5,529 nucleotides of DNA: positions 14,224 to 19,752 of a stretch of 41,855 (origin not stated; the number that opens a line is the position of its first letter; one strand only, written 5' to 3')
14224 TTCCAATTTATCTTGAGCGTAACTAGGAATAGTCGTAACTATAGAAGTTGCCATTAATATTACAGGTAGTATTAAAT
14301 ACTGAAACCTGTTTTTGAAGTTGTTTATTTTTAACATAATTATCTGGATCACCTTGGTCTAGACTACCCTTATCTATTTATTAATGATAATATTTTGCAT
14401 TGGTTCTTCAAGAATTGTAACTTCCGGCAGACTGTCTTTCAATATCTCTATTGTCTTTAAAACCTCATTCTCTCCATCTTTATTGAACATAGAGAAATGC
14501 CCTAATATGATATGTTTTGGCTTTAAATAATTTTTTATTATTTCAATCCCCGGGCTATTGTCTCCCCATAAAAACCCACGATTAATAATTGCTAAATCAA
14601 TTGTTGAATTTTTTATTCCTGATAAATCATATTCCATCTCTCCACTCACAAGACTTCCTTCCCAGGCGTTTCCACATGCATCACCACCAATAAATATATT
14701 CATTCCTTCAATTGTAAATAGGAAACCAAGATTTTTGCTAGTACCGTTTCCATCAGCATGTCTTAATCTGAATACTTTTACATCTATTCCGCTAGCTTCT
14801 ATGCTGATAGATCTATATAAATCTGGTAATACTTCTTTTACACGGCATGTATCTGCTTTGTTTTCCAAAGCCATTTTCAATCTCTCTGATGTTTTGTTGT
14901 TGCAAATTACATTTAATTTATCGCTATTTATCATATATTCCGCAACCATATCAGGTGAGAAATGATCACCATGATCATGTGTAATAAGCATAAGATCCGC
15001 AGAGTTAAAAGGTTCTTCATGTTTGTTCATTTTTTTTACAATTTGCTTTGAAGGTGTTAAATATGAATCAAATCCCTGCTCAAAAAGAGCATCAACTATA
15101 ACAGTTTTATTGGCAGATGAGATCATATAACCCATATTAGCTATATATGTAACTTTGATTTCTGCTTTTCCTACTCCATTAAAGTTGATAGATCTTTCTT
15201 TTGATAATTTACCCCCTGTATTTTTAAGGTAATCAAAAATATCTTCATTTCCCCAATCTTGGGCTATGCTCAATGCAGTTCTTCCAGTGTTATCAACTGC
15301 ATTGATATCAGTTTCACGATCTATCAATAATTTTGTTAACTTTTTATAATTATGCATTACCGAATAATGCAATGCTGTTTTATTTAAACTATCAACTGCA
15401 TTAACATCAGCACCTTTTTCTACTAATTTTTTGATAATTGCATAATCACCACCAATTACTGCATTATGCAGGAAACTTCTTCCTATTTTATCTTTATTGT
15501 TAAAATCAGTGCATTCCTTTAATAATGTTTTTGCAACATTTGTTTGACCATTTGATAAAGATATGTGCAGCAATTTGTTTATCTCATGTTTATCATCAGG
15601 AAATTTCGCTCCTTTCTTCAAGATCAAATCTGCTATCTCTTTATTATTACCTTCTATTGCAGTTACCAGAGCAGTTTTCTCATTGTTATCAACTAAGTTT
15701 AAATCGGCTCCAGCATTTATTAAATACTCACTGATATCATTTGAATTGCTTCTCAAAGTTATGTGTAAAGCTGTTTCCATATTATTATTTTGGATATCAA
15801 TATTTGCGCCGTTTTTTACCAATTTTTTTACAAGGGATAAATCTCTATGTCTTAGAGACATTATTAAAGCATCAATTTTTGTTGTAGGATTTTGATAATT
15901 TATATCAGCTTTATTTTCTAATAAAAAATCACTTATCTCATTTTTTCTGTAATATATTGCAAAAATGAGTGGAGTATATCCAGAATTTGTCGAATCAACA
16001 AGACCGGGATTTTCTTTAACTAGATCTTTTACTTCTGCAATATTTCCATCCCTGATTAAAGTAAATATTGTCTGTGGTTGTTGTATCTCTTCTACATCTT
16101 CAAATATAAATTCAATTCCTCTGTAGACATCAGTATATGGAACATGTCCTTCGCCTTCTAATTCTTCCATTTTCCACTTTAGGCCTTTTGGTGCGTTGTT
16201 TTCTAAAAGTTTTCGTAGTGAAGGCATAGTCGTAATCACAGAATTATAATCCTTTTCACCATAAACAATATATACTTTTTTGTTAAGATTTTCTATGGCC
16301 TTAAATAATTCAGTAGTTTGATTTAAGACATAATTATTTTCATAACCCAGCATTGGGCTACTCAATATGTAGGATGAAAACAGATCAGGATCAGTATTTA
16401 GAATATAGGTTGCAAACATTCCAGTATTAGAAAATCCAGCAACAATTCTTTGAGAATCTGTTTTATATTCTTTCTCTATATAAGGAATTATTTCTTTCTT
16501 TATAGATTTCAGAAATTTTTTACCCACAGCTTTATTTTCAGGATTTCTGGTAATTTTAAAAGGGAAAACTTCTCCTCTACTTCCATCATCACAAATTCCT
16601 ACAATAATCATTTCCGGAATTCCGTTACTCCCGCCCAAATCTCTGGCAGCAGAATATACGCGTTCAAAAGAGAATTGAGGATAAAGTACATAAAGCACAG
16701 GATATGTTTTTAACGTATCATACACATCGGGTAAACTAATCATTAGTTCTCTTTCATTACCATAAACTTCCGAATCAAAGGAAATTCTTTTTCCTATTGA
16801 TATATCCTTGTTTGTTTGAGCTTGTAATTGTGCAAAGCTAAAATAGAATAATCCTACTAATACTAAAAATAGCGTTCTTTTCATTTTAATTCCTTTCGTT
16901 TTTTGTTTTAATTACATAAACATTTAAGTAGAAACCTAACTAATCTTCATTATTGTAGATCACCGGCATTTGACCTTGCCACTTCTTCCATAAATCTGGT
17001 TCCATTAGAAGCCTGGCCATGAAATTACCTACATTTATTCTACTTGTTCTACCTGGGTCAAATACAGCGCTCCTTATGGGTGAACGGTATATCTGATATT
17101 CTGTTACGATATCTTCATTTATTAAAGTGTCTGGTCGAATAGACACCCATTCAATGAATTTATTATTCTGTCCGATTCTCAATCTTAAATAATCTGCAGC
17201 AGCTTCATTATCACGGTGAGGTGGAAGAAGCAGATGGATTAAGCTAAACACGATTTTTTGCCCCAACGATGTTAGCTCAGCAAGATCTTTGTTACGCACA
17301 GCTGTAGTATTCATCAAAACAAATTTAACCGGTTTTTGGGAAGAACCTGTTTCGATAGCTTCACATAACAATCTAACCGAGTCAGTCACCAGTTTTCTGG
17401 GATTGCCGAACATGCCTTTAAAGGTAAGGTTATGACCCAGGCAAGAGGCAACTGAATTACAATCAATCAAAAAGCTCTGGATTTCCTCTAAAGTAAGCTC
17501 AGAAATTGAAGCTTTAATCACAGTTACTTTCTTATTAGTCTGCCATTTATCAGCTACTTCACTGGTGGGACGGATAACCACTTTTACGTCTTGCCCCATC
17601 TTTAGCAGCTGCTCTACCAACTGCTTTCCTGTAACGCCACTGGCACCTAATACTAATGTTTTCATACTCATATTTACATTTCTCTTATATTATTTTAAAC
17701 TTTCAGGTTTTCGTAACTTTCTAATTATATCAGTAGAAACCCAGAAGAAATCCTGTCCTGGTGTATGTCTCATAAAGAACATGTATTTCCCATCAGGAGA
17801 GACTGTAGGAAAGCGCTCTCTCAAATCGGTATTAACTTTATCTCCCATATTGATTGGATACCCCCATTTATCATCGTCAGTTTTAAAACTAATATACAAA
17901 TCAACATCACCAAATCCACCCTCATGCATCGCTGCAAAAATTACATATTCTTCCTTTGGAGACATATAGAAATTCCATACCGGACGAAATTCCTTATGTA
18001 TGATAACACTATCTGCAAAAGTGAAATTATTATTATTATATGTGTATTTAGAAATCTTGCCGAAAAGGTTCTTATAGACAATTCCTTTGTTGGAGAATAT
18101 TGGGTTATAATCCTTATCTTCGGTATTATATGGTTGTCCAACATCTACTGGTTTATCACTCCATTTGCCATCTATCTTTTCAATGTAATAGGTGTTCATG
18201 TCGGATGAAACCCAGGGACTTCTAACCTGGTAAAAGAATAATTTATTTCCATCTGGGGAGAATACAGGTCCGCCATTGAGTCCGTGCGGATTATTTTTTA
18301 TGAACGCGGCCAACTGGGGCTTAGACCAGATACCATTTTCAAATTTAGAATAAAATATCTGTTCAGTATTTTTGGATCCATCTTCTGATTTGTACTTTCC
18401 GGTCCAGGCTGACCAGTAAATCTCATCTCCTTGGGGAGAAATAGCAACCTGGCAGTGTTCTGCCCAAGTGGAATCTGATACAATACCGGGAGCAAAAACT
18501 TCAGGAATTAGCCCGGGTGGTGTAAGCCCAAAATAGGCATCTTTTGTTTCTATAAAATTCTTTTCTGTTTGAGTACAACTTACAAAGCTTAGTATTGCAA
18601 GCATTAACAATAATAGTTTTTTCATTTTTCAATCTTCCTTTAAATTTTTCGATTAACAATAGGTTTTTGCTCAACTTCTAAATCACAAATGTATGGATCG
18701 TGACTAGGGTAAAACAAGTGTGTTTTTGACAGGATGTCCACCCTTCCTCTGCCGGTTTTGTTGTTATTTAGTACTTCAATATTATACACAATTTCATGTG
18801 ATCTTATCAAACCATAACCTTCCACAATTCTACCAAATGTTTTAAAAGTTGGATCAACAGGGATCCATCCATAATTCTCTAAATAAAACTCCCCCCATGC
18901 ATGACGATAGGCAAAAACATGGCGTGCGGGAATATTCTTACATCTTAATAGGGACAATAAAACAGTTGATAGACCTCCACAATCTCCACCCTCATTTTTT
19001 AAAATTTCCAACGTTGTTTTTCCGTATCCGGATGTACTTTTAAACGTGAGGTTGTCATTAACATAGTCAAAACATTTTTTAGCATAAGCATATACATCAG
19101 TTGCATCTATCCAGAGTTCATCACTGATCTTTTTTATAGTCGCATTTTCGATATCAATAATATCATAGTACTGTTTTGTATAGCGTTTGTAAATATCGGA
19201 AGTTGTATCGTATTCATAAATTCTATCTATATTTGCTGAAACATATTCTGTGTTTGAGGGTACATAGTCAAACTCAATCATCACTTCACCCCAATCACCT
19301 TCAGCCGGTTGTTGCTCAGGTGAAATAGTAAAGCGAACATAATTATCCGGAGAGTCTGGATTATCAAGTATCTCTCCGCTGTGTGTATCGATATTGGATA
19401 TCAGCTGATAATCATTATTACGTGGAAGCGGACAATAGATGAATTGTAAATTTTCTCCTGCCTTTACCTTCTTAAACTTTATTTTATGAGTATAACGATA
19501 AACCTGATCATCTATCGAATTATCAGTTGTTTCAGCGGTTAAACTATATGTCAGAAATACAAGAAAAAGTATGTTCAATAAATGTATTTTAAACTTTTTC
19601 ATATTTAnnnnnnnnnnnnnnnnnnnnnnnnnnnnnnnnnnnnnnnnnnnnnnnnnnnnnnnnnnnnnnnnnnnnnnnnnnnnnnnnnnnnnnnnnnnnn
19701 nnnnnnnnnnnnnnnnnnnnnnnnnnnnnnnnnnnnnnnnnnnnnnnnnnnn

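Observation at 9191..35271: About 216-bp direct repeats duplicating a gene junction bracket a 25.6-kb segment with no integrase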

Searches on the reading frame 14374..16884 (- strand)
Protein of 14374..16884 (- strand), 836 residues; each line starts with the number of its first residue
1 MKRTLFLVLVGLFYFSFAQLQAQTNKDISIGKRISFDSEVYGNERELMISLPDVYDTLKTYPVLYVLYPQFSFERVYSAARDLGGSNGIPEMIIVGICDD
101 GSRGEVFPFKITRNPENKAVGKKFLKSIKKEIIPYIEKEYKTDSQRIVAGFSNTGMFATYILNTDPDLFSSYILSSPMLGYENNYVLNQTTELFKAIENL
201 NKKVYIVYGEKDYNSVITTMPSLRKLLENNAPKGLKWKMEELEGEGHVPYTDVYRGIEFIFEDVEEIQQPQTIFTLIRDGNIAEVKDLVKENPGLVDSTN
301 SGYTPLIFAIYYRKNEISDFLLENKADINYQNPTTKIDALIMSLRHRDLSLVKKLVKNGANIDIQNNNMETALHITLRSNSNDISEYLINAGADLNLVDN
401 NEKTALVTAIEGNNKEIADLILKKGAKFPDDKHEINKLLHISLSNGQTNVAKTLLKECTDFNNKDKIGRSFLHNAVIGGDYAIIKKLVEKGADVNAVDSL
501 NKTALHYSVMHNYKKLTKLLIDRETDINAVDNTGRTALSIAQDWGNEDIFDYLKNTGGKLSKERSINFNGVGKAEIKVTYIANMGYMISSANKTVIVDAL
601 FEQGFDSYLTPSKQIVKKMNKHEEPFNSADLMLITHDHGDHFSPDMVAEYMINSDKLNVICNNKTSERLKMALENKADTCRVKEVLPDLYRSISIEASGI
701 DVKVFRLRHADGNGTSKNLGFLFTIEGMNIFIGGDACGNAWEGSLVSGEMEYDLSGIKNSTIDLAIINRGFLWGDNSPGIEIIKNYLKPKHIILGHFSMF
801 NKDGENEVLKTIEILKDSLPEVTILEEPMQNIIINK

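Call 8: search_protein_families(library=pfam, proteins=[window:14374-16884:-])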
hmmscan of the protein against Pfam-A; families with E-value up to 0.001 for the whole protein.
window:14374-16884:- (836 aa): 9 families
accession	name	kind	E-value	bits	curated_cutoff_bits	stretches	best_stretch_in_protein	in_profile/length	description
PF12796.13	Ank_2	-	1e-42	145.1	27.3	4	344-428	5-86/90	Ankyrin repeats (3 copies)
PF00023.36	Ank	-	3.7e-34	115.3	21.1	0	502-532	3-33/33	Ankyrin repeat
PF13637.12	Ank_4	-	8.1e-30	102.6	22.7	2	472-521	1-50/50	Ankyrin repeats (many copies)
PF13606.12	Ank_3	-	5e-25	84.9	22.3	0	468-496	2-30/30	Ankyrin repeat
PF13857.12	Ank_5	-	3.6e-22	78.7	27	2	296-333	9-47/56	Ankyrin repeats (many copies)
PF00756.26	Esterase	-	4.7e-16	59.7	22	1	38-183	1-161/251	Putative esterase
PF12706.13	Lactamase_B_2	-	8e-11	42.4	27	1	595-736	3-143/200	Beta-lactamase superfamily domain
PF23745.1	ANK_LRRK2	-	9.1e-09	35.7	27.5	0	381-462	43-121/130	LRRK2 ANK repeat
PF13483.12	Lactamase_B_3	-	7.3e-08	33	24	1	577-736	1-111/160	Beta-lactamase superfamily domain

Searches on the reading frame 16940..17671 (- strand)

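Call 8: search_protein_families(library=pfam, proteins=[window:16940-17671:-])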
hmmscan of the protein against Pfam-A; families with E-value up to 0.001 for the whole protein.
window:16940-17671:- (243 aa): 4 families
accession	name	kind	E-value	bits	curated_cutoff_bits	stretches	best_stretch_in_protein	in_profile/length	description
PF13460.12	NAD_binding_10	-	3.8e-15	56.7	27.2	1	9-225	1-184/184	NAD(P)H-binding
PF05368.20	NmrA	-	5.3e-06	26.7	27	1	4-67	4-66/298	NmrA-like family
PF01370.27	Epimerase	-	3.3e-05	23.8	20.9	1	6-125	2-118/240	NAD dependent epimerase/dehydratase family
PF01118.30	Semialdhyde_dh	-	0.00074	20.4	26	0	6-83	3-79/121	Semialdehyde dehydrogenase, NAD binding domain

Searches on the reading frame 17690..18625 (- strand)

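Call 8: search_protein_families(library=pfam, proteins=[window:17690-18625:-])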
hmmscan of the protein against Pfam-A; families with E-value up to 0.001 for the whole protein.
window:17690-18625:- (311 aa): 1 family
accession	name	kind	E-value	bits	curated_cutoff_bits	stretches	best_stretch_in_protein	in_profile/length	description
PF07676.18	PD40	-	3e-11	43.4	20.9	1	261-286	2-27/38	WD40-like Beta Propeller Repeat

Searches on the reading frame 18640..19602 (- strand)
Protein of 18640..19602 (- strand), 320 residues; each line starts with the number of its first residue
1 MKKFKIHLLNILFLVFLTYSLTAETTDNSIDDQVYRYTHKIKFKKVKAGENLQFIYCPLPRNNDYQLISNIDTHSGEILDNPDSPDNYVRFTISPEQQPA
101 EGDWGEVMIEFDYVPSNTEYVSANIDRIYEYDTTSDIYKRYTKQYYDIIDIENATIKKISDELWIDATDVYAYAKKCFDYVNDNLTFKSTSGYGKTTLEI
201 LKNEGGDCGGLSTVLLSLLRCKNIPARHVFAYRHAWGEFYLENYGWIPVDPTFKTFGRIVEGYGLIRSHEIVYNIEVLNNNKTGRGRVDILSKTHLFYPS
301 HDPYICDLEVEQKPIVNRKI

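Call 8: search_protein_families(library=pfam, proteins=[window:18640-19602:-])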
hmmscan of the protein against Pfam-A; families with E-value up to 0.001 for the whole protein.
window:18640-19602:- (320 aa): 1 family
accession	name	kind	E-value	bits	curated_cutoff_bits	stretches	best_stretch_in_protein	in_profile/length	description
PF01841.26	Transglut_core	-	2.1e-17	63.8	23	1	160-251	4-108/108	Transglutaminase-like superfamily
